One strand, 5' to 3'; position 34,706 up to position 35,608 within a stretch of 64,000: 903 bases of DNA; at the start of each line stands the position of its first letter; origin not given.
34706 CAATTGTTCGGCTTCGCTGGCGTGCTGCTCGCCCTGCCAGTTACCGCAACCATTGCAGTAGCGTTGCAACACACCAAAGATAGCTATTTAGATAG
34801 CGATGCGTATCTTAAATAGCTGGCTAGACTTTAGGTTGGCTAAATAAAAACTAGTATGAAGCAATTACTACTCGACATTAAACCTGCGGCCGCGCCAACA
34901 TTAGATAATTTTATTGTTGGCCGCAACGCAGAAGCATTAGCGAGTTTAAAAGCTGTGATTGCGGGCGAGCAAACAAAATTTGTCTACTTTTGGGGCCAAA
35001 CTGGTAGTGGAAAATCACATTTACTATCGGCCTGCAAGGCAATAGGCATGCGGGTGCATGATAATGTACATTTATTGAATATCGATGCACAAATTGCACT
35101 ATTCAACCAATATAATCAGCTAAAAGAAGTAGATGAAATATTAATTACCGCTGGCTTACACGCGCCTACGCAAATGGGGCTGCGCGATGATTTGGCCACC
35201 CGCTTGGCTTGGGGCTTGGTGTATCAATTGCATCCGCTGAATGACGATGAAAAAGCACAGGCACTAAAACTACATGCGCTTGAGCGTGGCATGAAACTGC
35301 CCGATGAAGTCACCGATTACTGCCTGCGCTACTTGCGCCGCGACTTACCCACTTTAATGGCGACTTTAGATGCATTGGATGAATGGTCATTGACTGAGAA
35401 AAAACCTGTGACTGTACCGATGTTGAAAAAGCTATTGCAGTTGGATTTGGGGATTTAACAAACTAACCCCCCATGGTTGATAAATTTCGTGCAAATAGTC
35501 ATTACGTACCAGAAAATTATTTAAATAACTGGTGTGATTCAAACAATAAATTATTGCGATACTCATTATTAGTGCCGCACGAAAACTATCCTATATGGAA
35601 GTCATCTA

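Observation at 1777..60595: Dispersed ~38-bp hairpin family with a conserved asymmetric 11-nt loop, found both between and inside genes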

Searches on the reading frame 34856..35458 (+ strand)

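Call 13: search_protein_families(library=pfam, proteins=[window:34856-35458:+])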
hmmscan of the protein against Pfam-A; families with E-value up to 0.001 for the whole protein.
window:34856-35458:+ (200 aa): 3 families
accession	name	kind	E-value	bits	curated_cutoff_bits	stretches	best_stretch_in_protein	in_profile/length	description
PF22688.2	Hda_lid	-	1.4e-20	73.5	27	1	130-194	1-65/65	Hda, lid domain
PF00308.24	Bac_DnaA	-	5.1e-08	33.7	23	1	15-76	6-70/162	Bacterial DnaA ATPAse domain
PF13191.12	AAA_16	-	0.00063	20.7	32.6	0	21-181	3-143/167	AAA ATPase domain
